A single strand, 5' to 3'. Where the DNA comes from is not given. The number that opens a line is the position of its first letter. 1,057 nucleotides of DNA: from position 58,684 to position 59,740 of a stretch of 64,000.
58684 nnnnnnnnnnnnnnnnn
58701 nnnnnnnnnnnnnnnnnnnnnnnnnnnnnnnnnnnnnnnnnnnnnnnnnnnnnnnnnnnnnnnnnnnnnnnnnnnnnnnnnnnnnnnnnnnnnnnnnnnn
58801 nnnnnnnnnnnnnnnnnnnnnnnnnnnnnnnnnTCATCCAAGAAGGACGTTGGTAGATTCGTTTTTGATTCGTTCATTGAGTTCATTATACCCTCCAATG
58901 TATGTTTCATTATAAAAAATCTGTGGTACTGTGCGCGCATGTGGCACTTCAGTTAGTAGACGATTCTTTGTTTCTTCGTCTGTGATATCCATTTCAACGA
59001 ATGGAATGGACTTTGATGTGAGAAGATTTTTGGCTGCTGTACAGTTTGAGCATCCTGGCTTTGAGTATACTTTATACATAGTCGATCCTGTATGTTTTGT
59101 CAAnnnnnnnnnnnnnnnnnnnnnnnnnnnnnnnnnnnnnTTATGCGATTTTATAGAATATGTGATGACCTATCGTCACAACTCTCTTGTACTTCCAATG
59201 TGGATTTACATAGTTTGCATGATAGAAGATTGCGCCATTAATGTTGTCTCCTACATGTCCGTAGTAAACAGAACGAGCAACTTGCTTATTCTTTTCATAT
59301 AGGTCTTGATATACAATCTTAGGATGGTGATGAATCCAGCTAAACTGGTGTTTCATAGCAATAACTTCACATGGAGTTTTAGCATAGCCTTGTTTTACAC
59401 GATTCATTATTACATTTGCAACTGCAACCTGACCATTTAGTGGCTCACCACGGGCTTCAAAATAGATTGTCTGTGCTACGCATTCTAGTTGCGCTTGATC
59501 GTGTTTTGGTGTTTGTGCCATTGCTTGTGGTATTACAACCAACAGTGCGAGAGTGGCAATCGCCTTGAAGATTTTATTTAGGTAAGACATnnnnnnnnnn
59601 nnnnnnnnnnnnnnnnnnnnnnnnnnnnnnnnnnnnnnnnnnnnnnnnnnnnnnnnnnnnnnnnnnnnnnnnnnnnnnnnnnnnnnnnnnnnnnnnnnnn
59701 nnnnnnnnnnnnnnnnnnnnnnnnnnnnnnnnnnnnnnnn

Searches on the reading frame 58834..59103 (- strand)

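Call 14: search_protein_families(library=pfam, proteins=[window:58834-59103:-])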
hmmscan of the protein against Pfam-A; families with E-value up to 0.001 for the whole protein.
window:58834-59103:- (89 aa): 3 families
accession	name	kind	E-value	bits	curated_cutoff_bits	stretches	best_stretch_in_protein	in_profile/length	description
PF00462.30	Glutaredoxin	-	2.6e-14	53.6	22.9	1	11-69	2-60/60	Glutaredoxin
PF04908.21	SH3BGR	-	1.8e-06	28.5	21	1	26-84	25-92/99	SH3-binding, glutamic acid-rich protein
PF05768.20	Glrx-like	-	0.00011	22.9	26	1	12-81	4-69/77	Glutaredoxin-like domain (DUF836)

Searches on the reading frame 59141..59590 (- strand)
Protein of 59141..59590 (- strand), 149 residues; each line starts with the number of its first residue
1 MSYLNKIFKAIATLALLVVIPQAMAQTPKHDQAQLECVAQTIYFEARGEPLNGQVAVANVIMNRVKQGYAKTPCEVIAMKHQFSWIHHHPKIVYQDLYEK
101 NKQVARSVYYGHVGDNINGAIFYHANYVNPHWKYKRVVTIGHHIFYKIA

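Call 14: search_protein_families(library=pfam, proteins=[window:59141-59590:-])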
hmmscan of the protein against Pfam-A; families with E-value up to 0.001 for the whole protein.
window:59141-59590:- (149 aa): 1 family
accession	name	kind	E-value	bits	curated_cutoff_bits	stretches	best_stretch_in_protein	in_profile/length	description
PF07486.17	Hydrolase_2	-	2.1e-23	83.3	27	1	48-146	1-100/100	Cell Wall Hydrolase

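Call 18: find_related_loci(query=window:59141-59590:-, collection=viral_contigs, flank=2500)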
Query window:59141-59590:- (149 aa) in viral_contigs; peptide patterns used: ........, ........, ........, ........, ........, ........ (x = any residue, [..] = any of these).
45 stretches matched a pattern; 10 encode a relative of the query (tblastn E <= 1e-3); 10 distinct loci.
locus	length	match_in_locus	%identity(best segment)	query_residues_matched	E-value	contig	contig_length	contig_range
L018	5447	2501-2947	100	1-149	4e-101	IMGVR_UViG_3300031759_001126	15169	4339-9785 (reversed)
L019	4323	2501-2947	100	1-149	4e-101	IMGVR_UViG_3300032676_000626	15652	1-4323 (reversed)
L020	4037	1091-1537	100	1-149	3e-101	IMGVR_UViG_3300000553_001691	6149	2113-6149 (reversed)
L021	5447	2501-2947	100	1-149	4e-101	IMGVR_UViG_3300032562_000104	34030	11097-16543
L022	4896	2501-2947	100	1-149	4e-101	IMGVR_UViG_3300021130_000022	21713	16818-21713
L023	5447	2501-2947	100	1-149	4e-101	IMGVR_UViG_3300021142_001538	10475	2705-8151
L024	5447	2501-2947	100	1-149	4e-101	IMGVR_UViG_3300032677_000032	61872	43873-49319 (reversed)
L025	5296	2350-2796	100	1-149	4e-101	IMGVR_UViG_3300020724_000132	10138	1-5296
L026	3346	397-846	72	1-149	9e-76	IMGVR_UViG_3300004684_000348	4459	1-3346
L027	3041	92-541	69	1-149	3e-73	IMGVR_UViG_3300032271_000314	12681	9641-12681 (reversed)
